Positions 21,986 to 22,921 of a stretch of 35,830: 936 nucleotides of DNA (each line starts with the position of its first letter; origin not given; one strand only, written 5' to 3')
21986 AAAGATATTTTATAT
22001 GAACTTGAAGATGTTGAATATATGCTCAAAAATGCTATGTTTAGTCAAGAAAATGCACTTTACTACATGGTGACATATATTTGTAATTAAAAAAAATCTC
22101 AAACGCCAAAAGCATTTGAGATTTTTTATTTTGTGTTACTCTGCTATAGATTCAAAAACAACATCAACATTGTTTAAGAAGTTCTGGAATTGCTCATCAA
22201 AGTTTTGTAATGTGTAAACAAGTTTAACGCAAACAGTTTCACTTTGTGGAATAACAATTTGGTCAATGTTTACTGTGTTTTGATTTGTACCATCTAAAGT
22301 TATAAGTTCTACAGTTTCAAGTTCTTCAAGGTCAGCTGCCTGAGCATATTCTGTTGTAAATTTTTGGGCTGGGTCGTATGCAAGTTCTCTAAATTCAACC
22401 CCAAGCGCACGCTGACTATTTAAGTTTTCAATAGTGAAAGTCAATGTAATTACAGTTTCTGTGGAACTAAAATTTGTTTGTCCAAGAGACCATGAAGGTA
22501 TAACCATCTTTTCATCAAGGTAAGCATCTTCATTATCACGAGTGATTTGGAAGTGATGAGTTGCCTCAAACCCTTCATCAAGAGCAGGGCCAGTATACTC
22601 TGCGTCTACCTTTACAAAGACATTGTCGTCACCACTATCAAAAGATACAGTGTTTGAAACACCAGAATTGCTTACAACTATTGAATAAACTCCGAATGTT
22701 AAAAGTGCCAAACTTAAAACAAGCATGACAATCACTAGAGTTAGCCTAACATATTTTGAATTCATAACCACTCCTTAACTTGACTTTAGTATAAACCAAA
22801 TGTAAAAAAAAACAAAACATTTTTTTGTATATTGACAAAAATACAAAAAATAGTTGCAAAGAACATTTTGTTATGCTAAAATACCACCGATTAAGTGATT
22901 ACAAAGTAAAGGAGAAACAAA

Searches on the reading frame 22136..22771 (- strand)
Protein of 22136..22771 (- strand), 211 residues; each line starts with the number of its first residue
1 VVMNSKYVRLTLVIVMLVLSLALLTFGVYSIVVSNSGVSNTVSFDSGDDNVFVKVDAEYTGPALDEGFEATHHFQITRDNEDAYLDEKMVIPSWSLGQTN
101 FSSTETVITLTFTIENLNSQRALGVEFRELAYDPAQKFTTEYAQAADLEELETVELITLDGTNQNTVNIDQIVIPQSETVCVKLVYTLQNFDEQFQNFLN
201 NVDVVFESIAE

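Call 5: search_protein_families(library=pfam, proteins=[window:22136-22771:-], max_evalue=1)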
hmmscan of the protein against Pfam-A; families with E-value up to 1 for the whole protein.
window:22136-22771:- (211 aa): 1 family
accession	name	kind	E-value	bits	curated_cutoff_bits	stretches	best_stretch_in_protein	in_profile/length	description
PF11857.13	DUF3377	-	0.35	11.3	26.5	0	155-191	14-52/72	Domain of unknown function (DUF3377)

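Call 6: search_protein_families(library=ncbifam, proteins=[window:22136-22771:-], max_evalue=1)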
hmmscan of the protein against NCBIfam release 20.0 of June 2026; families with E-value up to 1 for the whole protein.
window:22136-22771:- (211 aa): 1 family
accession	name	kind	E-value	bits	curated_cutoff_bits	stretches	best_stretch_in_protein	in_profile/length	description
NF005022.0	PRK06432.1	equivalog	0.008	16.1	164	1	3-68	8-70/151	NADH dehydrogenase subunit A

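Call 19: find_homologous_proteins(query=window:22136-22771:-, max_evalue=0.01)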
Query window:22136-22771:- (211 aa): 14 proteins with E <= 0.01 among 278 candidates.
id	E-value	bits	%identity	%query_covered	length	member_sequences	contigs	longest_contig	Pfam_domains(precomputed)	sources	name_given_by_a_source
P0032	1.4e-121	421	97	99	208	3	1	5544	-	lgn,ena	-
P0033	5.3e-121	419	96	99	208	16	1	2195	-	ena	-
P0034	2.7e-87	309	72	100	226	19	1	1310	-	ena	-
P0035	3.5e-87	309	71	100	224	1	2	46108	-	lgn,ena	-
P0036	8.4e-75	269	62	98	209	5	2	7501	-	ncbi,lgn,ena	-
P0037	1.2e-70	255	59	98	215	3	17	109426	-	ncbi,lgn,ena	-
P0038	1.1e-65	239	57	98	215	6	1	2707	-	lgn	-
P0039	3.9e-64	234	56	98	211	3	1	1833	-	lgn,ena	-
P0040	5.2e-64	233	55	98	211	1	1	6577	-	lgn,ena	-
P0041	3.6e-63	231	55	98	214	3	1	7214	-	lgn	-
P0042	6.8e-63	230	55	98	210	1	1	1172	-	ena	-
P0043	2.1e-61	225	54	98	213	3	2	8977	-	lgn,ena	-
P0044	7.6e-58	213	55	92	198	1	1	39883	-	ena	-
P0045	1.2e-55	206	54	92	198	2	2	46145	-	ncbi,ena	-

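Call 21: find_encoding_contigs(protein=P0037, flank=10000, max_places=3)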
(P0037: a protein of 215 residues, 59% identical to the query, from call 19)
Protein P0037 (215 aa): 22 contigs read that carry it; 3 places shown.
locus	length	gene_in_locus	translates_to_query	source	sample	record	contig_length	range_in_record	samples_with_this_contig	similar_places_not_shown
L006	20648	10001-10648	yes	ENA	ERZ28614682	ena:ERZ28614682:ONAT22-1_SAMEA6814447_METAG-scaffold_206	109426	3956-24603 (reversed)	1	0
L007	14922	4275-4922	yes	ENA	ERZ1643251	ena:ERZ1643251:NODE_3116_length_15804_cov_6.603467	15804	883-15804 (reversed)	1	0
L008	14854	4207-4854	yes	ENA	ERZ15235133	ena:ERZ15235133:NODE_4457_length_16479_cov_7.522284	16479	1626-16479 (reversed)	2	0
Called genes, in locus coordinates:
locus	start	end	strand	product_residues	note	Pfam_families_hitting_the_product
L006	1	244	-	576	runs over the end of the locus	PF07973:tRNA_SAD, PF00587:tRNA-synt_2b, PF03129:HGTP_anticodon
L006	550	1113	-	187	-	-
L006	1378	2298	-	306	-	-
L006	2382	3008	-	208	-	-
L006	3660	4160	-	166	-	-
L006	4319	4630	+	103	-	PF00440:TetR_N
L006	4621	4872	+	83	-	PF14278:TetR_C_8 (weak)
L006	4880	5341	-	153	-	-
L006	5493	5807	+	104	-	PF01381:HTH_3 (weak)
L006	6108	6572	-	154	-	PF03449:GreA_GreB_N, PF01272:GreA_GreB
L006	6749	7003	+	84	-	PF04070:DUF378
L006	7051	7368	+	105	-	-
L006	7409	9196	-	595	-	PF00675:Peptidase_M16, PF05193:Peptidase_M16_C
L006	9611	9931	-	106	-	PF01649:Ribosomal_S20p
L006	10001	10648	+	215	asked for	-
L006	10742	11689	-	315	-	PF06144:DNA_pol3_delta, PF21694:DNA_pol3_delta_C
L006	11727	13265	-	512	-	PF03772:Competence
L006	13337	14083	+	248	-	-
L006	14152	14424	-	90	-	PF00216:Bac_DNA_binding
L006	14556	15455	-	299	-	PF02645:DegV, PF13684:FakA-like_C (faint)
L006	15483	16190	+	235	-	PF14520:HHH_5 (weak), PF12826:HHH_2 (faint), PF04002:RadC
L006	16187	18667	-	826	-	PF00122:E1-E2_ATPase, PF00702:Hydrolase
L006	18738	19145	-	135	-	-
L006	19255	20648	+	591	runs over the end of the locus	PF13230:GATase_4 (weak), PF13522:GATase_6, PF13537:GATase_7, PF01380:SIS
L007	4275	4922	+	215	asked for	-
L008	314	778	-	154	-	PF03449:GreA_GreB_N, PF01272:GreA_GreB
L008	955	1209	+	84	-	PF04070:DUF378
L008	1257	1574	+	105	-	-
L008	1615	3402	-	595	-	PF00675:Peptidase_M16, PF05193:Peptidase_M16_C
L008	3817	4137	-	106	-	PF01649:Ribosomal_S20p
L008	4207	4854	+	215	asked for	-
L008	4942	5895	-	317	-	PF06144:DNA_pol3_delta, PF21694:DNA_pol3_delta_C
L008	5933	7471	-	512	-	PF03772:Competence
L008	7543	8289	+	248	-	-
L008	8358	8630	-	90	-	PF00216:Bac_DNA_binding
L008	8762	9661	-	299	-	PF02645:DegV, PF13684:FakA-like_C (faint)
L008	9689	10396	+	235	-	PF14520:HHH_5 (weak), PF12826:HHH_2 (faint), PF04002:RadC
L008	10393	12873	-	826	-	PF00122:E1-E2_ATPase, PF00702:Hydrolase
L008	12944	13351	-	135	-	-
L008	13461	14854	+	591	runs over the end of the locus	PF13230:GATase_4 (weak), PF13522:GATase_6, PF13537:GATase_7, PF01380:SIS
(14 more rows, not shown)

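Call 92: list_cluster_members(proteins=[P0037, P0045, P0055, P0036])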
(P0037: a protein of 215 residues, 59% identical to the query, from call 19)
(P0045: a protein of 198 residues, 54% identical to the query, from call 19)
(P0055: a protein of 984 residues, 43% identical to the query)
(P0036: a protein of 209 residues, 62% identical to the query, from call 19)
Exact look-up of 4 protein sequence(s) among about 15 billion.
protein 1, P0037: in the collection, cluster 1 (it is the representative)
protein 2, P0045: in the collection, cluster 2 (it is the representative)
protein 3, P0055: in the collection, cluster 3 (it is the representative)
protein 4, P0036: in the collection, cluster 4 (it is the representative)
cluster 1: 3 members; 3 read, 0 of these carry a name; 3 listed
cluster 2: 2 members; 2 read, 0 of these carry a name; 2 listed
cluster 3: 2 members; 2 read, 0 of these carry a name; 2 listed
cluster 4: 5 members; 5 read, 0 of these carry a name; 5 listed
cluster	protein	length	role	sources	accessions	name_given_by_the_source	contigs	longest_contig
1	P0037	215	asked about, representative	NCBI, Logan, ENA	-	-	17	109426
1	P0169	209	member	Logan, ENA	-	-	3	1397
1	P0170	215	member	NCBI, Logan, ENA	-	-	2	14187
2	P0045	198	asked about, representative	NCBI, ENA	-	-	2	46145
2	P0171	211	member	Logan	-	-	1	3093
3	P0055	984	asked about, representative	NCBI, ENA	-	-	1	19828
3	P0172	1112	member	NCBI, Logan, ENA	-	-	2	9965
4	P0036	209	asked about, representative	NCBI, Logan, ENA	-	-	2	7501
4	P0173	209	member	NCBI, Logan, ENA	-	-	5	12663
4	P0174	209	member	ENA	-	-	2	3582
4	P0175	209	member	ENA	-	-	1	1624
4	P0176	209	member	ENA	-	-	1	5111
